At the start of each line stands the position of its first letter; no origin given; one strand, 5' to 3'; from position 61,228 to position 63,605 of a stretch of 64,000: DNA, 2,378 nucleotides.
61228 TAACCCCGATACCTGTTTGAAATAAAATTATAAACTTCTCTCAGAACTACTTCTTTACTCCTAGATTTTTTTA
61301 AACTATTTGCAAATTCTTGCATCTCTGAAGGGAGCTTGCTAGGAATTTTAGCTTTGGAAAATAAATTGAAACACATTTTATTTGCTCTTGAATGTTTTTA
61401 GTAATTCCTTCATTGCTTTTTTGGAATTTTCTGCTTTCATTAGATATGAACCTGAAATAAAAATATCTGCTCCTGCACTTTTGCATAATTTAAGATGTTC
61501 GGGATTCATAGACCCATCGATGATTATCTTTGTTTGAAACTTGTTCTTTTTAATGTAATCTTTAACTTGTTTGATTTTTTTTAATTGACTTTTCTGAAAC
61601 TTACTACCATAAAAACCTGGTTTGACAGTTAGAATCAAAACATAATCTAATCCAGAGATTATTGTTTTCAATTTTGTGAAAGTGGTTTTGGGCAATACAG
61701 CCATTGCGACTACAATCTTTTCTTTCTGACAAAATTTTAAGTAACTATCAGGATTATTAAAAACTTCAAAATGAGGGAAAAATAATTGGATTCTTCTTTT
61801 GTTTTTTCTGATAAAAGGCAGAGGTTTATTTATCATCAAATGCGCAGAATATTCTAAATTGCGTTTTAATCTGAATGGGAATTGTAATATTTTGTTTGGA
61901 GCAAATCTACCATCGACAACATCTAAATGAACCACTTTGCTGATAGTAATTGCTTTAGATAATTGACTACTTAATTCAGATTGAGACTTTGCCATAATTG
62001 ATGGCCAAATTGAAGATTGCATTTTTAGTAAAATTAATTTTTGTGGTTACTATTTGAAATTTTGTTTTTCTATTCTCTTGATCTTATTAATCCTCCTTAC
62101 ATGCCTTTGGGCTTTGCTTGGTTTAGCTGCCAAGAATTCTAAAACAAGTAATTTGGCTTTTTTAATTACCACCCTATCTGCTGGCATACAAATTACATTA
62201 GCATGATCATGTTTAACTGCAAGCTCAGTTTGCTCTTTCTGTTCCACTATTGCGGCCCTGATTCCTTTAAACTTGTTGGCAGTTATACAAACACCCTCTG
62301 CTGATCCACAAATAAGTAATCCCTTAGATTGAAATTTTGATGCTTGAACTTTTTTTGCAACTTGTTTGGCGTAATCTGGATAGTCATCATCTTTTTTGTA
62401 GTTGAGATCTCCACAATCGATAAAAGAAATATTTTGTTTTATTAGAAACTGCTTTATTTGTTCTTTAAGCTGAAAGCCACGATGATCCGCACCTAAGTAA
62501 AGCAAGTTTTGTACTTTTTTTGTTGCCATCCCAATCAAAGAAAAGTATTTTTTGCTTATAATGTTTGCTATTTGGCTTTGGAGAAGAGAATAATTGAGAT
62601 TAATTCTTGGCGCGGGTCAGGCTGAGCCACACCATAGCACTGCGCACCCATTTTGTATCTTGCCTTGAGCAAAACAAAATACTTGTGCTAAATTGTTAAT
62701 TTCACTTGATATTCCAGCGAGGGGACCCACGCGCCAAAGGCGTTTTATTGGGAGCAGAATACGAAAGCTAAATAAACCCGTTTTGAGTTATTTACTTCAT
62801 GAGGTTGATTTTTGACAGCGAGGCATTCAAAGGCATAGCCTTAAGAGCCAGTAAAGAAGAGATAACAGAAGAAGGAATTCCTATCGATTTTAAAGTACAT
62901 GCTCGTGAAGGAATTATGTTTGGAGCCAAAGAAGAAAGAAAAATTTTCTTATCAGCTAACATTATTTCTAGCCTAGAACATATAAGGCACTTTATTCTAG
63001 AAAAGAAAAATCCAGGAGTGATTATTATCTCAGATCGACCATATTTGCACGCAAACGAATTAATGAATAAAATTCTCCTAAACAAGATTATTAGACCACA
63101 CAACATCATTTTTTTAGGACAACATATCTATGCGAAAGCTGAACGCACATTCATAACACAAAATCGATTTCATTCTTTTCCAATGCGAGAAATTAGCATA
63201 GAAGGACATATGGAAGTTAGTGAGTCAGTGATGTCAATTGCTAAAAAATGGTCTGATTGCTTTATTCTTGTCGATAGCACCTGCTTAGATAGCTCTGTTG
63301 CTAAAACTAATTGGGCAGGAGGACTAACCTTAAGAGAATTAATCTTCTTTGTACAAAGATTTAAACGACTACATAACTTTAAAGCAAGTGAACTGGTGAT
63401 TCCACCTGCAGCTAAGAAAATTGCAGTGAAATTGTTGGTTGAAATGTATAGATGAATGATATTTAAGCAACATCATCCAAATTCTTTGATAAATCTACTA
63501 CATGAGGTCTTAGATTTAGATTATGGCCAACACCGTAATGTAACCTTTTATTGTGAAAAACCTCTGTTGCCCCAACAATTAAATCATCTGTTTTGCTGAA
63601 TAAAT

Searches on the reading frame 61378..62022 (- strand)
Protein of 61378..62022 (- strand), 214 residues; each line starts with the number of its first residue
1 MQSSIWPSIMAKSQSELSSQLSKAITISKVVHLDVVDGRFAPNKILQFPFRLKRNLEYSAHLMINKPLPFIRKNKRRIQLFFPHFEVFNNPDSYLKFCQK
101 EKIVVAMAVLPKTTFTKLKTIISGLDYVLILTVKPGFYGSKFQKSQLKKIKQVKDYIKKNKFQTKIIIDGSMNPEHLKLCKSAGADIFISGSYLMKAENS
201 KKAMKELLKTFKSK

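Call 16: search_protein_families(library=pfam, proteins=[window:61378-62022:-])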
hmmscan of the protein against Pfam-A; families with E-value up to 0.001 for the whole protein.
window:61378-62022:- (214 aa): 1 family
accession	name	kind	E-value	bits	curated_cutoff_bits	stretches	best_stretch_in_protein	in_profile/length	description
PF00834.25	Ribul_P_3_epim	-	1.6e-31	109.7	21.1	1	5-194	2-197/198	Ribulose-phosphate 3 epimerase family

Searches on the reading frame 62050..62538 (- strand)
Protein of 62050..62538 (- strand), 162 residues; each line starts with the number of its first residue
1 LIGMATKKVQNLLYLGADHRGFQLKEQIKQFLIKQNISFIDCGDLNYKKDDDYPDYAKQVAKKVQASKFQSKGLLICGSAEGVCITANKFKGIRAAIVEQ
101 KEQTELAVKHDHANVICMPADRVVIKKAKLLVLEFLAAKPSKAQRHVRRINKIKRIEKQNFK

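Call 16: search_protein_families(library=pfam, proteins=[window:62050-62538:-])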
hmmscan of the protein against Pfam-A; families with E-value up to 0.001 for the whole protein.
window:62050-62538:- (162 aa): 1 family
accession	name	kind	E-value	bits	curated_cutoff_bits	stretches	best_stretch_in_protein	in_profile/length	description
PF02502.23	LacAB_rpiB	-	1.7e-41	141.9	24.7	1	14-153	2-138/138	Ribose/Galactose Isomerase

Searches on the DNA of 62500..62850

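Call 32: search_rna_families(source=window, start=62500, end=62850, threshold=evalue, max_evalue=10)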
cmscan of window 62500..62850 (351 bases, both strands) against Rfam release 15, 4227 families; matches with E-value up to 10: 2.
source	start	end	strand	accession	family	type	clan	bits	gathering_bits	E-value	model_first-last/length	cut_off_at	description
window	62674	62793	-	RF01859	Phe_leader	Cis-reg; leader;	-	17.5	55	1.9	1-125/125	no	Phenylalanine leader peptide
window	62669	62748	+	RF01394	isrK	Gene; sRNA;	-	10.6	50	8.1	1-77/77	no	isrK Hfq binding RNA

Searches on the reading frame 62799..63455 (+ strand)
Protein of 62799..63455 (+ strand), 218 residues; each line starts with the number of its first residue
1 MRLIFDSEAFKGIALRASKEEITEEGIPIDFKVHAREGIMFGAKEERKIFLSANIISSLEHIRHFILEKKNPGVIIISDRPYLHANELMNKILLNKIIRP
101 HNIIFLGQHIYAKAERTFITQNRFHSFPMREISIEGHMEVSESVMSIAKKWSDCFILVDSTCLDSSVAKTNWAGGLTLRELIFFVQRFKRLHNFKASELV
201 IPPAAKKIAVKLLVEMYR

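Call 16: search_protein_families(library=pfam, proteins=[window:62799-63455:+])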
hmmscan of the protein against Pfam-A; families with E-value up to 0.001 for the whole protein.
window:62799-63455:+ (218 aa): 1 family
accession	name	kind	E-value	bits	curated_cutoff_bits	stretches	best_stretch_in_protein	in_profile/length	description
PF00491.26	Arginase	-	5.9e-09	36.2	22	1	82-200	133-253/280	Arginase family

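Call 54: find_homologous_proteins(query=window:62799-63452:+, max_evalue=1e-20)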
Query window:62799-63452:+ (218 aa): 8 proteins with E <= 1e-20 among 207 candidates.
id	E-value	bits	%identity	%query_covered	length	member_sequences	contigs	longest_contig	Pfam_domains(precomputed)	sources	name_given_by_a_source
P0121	5.7e-138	475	100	100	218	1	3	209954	PF00491.27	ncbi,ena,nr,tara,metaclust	ncbi:hypothetical protein CL619_01185 [archaeon]|nr:hypothetical protein [archaeon]|tara:strand:- st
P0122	1.8e-122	424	86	100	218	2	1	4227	PF00491.27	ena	-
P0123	4.0e-122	423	85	100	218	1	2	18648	PF00491.27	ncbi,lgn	-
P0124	3.7e-121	420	86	100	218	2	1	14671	PF00491.27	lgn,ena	-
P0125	1.3e-119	415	83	100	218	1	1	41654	PF00491.27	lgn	-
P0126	4.8e-114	397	79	100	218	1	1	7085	PF00491.27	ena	-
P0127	7.8e-98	344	68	100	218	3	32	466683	PF00491.27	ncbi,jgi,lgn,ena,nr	ncbi:hypothetical protein HOA92_03585 [archaeon]|jgi:hypothetical protein|nr:hypothetical protein [a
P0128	1.1e-97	343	70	100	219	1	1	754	PF00491.27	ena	-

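Call 55: find_encoding_contigs(protein=P0122, flank=10000, max_places=3)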
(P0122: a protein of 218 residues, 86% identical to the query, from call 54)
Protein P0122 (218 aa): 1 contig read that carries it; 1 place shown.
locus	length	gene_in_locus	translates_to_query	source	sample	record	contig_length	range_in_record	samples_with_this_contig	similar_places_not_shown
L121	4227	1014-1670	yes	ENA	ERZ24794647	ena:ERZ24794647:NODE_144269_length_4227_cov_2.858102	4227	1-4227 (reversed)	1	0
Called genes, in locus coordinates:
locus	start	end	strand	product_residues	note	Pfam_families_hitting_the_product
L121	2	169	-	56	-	?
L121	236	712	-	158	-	PF02502:LacAB_rpiB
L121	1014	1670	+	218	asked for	PF00491:Arginase (weak)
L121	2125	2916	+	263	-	-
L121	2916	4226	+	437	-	?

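Call 56: find_encoding_contigs(protein=P0123, flank=10000, max_places=3)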
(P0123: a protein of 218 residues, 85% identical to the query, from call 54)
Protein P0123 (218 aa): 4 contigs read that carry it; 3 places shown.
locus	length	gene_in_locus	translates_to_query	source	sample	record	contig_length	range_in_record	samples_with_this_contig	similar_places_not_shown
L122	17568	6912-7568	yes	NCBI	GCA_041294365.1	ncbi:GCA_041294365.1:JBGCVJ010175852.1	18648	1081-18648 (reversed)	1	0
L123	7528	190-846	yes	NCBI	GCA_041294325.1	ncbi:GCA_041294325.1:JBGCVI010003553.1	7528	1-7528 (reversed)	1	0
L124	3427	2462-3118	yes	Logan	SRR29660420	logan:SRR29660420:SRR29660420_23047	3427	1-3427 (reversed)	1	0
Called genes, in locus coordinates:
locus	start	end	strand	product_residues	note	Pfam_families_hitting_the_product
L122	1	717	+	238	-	?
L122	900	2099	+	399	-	PF02812:ELFV_dehydrog_N, PF00208:ELFV_dehydrog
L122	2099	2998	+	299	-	PF12146:Hydrolase_4, PF00561:Abhydrolase_1, PF12697:Abhydrolase_6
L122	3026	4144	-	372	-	-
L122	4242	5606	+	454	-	PF01336:tRNA_anti-codon, PF00152:tRNA-synt_2, PF01409:tRNA-synt_2d (faint)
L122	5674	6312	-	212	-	PF00834:Ribul_P_3_epim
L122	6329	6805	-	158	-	PF02502:LacAB_rpiB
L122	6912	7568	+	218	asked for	PF00491:Arginase (weak)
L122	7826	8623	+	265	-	-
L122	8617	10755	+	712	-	-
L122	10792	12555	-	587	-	PF00271:Helicase_C, PF20470:HTH_61 (faint), PF21280:Helicase_dom4_arc, PF14520:HHH_5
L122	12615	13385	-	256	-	PF01553:Acyltransferase (weak)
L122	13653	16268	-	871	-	-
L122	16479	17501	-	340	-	PF17963:Big_9 (faint), PF00801:PKD (faint), PF18911:PKD_4 (faint), PF05345:He_PIG (faint), PF18981:InlK_D3 (faint)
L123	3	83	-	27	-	?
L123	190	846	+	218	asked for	PF00491:Arginase (weak)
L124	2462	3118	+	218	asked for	PF00491:Arginase (weak)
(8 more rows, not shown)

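Call 57: find_encoding_contigs(protein=P0125, flank=10000, max_places=3)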
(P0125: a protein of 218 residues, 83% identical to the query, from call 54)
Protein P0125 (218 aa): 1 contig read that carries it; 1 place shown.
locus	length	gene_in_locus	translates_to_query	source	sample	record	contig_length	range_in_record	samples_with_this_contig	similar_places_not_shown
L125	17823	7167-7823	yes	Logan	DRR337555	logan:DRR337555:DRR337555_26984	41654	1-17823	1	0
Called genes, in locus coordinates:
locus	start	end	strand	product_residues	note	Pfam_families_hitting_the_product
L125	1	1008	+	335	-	?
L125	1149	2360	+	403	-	PF02812:ELFV_dehydrog_N, PF00208:ELFV_dehydrog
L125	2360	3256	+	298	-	PF12146:Hydrolase_4, PF00561:Abhydrolase_1, PF12146:Hydrolase_4 (weak)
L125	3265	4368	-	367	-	-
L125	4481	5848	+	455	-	PF01336:tRNA_anti-codon, PF00152:tRNA-synt_2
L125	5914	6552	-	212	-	PF00834:Ribul_P_3_epim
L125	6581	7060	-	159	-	PF02502:LacAB_rpiB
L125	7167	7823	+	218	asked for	PF00491:Arginase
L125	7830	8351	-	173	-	-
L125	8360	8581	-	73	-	-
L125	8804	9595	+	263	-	-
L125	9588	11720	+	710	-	-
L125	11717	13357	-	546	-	PF00271:Helicase_C, PF20470:HTH_61 (weak), PF21280:Helicase_dom4_arc, PF14520:HHH_5 (weak)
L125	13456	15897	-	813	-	PF17963:Big_9 (faint), PF17803:Cadherin_4 (faint), PF00801:PKD (weak), PF18911:PKD_4 (weak)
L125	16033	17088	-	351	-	PF05345:He_PIG (faint), PF17963:Big_9 (faint), PF18911:PKD_4 (faint), PF00801:PKD (faint), PF13620:CarboxypepD_reg (faint), PF19410:DUF5980 (faint)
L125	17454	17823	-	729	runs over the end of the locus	PF00009:GTP_EFTU, PF22042:EF-G_D2, PF03144:GTP_EFTU_D2, PF14492:EFG_III, PF03764:EFG_IV, PF00679:EFG_C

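Call 62: find_encoding_contigs(protein=P0124, flank=10000, max_places=3)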
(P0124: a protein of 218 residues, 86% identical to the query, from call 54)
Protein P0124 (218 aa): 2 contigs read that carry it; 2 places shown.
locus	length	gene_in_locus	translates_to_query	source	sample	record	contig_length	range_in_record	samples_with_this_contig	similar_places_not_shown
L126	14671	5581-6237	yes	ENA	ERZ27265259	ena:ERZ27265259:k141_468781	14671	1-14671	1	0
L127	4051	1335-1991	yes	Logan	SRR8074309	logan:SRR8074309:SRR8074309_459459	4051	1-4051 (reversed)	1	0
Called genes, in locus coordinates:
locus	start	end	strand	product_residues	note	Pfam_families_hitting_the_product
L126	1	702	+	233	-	?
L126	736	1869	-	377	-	-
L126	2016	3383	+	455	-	PF01336:tRNA_anti-codon, PF00152:tRNA-synt_2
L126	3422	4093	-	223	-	PF00834:Ribul_P_3_epim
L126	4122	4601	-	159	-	PF02502:LacAB_rpiB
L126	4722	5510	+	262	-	PF12695:Abhydrolase_5 (faint), PF12146:Hydrolase_4, PF20408:Abhydrolase_11 (faint), PF00561:Abhydrolase_1, PF12697:Abhydrolase_6 (weak), PF02129:Peptidase_S15, PF00326:Peptidase_S9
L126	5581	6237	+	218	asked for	PF00491:Arginase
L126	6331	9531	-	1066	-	PF00271:Helicase_C (faint), PF14890:Intein_splicing, PF14528:LAGLIDADG_3, PF21280:Helicase_dom4_arc, PF14520:HHH_5 (weak)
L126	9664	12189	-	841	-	PF00801:PKD (faint), PF05345:He_PIG (faint), PF17803:Cadherin_4 (faint), PF17963:Big_9 (faint), PF19410:DUF5980 (faint), PF18911:PKD_4 (weak)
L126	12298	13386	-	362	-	PF17963:Big_9 (faint), PF18911:PKD_4 (faint), PF00801:PKD (faint), PF19410:DUF5980 (faint), PF18981:InlK_D3 (faint)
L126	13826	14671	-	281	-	?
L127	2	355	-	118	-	?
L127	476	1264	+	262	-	PF12695:Abhydrolase_5 (faint), PF12146:Hydrolase_4, PF20408:Abhydrolase_11 (faint), PF00561:Abhydrolase_1, PF12697:Abhydrolase_6 (weak), PF02129:Peptidase_S15, PF00326:Peptidase_S9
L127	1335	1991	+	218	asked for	PF00491:Arginase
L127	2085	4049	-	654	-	?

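Call 63: find_encoding_contigs(protein=P0126, flank=10000, max_places=3)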
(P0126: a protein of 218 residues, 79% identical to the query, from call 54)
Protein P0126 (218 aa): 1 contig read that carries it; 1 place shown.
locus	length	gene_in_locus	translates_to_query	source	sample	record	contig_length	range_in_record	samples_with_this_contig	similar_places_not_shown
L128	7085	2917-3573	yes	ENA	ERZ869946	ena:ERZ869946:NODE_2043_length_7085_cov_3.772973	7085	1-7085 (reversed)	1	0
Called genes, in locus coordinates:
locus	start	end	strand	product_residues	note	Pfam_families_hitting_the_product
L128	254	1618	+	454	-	PF01336:tRNA_anti-codon, PF00152:tRNA-synt_2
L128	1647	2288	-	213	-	PF00834:Ribul_P_3_epim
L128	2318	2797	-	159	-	PF02502:LacAB_rpiB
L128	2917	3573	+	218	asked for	PF00491:Arginase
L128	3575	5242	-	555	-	PF00271:Helicase_C, PF21280:Helicase_dom4_arc, PF14520:HHH_5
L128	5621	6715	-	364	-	PF17963:Big_9 (faint), PF18911:PKD_4 (faint), PF00801:PKD (faint)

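Call 80: find_encoding_contigs(protein=P0121, flank=10000, max_places=3)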
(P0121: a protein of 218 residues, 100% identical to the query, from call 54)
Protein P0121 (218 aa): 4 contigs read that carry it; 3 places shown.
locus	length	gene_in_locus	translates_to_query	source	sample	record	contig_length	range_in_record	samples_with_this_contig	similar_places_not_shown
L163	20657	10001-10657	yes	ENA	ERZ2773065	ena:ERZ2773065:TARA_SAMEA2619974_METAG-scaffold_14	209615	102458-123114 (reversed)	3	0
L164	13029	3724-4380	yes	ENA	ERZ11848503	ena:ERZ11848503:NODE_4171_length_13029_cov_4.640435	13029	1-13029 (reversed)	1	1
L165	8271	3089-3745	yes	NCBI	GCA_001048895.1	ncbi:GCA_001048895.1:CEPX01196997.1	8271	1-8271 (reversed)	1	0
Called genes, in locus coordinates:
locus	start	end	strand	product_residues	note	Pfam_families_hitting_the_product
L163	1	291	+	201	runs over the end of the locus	PF11814:DUF3335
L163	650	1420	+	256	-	PF13230:GATase_4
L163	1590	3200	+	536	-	PF13462:Thioredoxin_4, PF01323:DSBA, PF13473:Cupredoxin_1 (weak)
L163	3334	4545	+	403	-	PF02812:ELFV_dehydrog_N, PF00208:ELFV_dehydrog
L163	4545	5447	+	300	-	PF12146:Hydrolase_4, PF00561:Abhydrolase_1, PF12697:Abhydrolase_6 (weak)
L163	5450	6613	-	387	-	-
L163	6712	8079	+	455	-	PF01336:tRNA_anti-codon, PF00152:tRNA-synt_2, PF01409:tRNA-synt_2d (faint)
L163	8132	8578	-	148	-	-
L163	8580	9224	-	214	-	PF00834:Ribul_P_3_epim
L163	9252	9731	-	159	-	PF02502:LacAB_rpiB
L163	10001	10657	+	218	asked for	PF00491:Arginase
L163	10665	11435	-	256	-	-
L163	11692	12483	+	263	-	-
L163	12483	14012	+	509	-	-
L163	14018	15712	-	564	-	PF00271:Helicase_C, PF20470:HTH_61 (weak), PF21280:Helicase_dom4_arc, PF14520:HHH_5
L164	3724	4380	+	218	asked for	PF00491:Arginase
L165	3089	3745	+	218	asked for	PF00491:Arginase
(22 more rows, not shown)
